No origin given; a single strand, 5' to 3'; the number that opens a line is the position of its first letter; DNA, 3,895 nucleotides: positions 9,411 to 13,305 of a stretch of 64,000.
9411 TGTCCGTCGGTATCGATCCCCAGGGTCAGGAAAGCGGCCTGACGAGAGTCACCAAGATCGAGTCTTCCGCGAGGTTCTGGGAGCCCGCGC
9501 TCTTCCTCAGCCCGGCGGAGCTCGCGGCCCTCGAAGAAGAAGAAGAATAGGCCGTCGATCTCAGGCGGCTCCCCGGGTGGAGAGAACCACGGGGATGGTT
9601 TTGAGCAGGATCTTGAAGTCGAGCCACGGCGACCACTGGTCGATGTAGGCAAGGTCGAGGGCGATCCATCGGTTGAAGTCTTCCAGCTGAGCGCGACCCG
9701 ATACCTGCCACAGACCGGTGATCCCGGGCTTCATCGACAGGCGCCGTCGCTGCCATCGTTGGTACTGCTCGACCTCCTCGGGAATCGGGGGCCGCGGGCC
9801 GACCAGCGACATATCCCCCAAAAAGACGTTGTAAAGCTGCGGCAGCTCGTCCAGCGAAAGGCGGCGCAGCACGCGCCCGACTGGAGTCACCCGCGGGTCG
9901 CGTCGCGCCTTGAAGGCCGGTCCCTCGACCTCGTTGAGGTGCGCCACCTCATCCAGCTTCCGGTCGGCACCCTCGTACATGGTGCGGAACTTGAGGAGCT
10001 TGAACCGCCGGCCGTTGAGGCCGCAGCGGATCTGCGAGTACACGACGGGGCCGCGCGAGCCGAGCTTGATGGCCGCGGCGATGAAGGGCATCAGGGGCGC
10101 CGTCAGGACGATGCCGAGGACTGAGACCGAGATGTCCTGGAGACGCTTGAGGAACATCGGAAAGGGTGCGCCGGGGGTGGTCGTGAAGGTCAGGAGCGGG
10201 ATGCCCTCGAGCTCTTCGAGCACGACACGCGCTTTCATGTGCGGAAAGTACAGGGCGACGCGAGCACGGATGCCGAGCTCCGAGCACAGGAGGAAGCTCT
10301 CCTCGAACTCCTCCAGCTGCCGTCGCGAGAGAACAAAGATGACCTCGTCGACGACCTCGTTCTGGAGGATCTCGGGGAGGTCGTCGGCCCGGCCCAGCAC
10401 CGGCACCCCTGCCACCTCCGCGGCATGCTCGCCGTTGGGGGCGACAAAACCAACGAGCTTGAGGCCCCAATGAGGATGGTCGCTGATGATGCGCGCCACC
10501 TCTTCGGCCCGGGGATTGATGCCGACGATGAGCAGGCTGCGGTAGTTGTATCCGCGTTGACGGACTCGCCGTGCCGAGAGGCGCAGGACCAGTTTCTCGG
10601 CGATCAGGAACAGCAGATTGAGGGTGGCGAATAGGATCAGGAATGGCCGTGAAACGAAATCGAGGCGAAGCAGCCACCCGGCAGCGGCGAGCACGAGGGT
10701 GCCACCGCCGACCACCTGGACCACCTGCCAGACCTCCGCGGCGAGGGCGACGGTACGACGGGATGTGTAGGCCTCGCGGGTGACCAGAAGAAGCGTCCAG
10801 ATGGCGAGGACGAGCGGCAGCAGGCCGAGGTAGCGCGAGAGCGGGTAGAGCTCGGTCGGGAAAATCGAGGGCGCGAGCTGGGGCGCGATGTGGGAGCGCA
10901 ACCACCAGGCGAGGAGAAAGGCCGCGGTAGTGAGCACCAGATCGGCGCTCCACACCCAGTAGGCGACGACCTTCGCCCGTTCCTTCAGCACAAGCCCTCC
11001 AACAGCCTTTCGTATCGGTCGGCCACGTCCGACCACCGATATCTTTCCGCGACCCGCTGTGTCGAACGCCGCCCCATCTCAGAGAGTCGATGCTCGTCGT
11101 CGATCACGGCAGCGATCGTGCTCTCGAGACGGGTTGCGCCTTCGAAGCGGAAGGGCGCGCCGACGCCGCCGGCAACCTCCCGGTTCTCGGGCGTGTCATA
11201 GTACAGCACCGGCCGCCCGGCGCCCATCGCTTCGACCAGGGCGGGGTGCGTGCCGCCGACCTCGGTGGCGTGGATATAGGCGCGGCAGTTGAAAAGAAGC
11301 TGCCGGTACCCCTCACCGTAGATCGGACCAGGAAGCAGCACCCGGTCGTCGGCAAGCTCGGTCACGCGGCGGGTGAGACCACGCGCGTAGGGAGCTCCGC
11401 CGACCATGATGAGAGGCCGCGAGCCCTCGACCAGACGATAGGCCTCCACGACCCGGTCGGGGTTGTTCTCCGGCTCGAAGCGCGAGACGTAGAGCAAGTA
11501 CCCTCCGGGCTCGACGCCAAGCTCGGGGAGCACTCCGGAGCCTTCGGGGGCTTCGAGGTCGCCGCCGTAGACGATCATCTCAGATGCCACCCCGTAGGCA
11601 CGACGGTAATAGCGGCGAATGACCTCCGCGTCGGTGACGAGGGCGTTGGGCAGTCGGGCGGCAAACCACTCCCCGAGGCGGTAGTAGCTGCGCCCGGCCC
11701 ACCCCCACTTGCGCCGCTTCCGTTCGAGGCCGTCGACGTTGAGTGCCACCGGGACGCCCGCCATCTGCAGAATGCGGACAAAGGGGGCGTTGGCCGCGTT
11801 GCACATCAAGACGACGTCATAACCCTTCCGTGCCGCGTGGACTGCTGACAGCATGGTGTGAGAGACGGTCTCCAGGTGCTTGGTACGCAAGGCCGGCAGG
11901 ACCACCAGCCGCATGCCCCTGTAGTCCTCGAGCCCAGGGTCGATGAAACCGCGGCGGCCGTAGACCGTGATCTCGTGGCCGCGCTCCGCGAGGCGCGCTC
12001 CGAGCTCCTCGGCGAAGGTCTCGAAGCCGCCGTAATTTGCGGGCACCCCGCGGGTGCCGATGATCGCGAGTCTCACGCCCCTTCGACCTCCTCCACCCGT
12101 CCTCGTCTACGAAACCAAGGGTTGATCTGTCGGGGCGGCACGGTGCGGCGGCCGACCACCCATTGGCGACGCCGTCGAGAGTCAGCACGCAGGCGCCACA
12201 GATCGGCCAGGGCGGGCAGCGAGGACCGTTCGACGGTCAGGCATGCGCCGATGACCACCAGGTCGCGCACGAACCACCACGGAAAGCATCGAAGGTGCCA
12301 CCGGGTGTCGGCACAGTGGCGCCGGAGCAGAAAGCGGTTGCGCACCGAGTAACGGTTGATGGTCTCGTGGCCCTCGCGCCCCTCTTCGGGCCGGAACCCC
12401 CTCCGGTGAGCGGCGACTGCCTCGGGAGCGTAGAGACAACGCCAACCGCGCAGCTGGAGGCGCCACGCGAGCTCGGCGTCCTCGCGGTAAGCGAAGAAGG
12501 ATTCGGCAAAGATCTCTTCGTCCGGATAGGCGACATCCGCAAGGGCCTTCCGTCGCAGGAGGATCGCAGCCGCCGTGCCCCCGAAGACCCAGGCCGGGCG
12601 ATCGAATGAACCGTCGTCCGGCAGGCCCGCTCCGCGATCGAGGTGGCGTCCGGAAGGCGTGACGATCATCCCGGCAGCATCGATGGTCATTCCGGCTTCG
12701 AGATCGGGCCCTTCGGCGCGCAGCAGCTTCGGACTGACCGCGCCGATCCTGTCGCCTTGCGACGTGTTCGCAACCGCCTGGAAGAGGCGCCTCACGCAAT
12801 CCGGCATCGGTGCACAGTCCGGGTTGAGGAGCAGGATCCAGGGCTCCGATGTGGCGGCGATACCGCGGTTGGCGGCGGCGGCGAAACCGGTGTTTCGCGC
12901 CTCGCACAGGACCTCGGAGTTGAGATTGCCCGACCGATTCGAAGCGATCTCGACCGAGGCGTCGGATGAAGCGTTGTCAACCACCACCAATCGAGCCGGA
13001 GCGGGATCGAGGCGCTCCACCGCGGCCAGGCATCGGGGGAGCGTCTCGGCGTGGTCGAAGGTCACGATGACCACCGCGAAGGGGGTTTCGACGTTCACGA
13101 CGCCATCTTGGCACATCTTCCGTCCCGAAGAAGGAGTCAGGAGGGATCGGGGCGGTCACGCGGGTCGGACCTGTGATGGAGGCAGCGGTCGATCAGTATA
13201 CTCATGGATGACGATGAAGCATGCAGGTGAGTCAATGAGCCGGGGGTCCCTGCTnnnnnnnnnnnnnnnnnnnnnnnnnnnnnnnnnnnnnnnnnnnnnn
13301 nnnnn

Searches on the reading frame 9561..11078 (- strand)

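Call 22: search_protein_families(library=pfam, proteins=[window:9561-11078:-], max_evalue=0.001)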
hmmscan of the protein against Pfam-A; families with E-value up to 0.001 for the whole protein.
window:9561-11078:- (505 aa): 2 families
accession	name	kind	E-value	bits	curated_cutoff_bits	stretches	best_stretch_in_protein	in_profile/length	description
PF02397.22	Bac_transf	-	2.1e-66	223.3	27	1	311-499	1-178/179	Bacterial sugar transferase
PF13727.12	CoA_binding_3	-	3.1e-20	73.3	25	1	102-254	4-153/175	CoA-binding domain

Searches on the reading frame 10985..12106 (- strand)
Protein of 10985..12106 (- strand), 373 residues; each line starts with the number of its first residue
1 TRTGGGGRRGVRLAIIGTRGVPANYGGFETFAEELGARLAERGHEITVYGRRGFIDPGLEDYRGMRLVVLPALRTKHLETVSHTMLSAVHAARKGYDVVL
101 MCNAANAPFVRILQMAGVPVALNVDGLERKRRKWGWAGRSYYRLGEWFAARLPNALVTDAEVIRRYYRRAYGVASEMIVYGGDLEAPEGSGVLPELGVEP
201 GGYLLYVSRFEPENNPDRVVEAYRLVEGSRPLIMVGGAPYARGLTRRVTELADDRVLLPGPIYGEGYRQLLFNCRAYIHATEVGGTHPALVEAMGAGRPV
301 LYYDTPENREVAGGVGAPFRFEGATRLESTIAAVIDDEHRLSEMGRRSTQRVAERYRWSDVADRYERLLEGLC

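Call 22: search_protein_families(library=pfam, proteins=[window:10985-12106:-], max_evalue=0.001)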
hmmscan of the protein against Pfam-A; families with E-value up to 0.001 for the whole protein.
window:10985-12106:- (373 aa): 6 families
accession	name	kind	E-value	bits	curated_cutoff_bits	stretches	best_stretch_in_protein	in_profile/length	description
PF09314.17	DUF1972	-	5.5e-15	55.9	25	2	108-183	110-186/186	Domain of unknown function (DUF1972)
PF13579.12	Glyco_trans_4_4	-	8.1e-12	46.2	29.7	1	26-178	1-152/158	Glycosyl transferase 4-like domain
PF13439.12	Glyco_transf_4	-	4.5e-11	43.5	28.5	1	25-178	1-159/170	Glycosyltransferase Family 4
PF13692.12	Glyco_trans_1_4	-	2.7e-10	41.1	27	1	203-314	3-119/142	Glycosyl transferases group 1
PF00534.26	Glycos_transf_1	-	3e-10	40.3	26.4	1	203-348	17-169/172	Glycosyl transferases group 1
PF13524.12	Glyco_trans_1_2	-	9.5e-05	22.8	25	1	255-365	28-142/144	Glycosyl transferase-like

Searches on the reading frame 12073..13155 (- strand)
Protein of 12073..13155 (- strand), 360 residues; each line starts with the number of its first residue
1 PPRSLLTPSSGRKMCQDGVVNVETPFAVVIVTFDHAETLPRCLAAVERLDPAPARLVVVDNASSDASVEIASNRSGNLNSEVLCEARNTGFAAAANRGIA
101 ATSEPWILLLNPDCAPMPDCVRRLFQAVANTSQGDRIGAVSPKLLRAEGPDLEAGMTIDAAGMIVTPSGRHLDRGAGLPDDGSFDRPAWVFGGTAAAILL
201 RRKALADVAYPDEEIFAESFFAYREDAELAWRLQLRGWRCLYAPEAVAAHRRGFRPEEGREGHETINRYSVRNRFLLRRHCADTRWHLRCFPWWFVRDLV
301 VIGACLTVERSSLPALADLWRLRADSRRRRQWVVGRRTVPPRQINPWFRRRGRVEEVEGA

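Call 22: search_protein_families(library=pfam, proteins=[window:12073-13155:-], max_evalue=0.001)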
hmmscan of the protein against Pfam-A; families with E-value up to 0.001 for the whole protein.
window:12073-13155:- (360 aa): 3 families
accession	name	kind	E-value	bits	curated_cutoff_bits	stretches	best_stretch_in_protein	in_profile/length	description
PF00535.33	Glycos_transf_2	-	1.3e-18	68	23.3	1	28-130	2-105/168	Glycosyl transferase family 2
PF13641.12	Glyco_tranf_2_3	-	4.2e-12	47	27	1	25-251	2-212/230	Glycosyltransferase like family 2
PF13632.12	Glyco_trans_2_3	-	4.9e-06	26.9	27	1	198-294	77-129/198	Glycosyl transferase family group 2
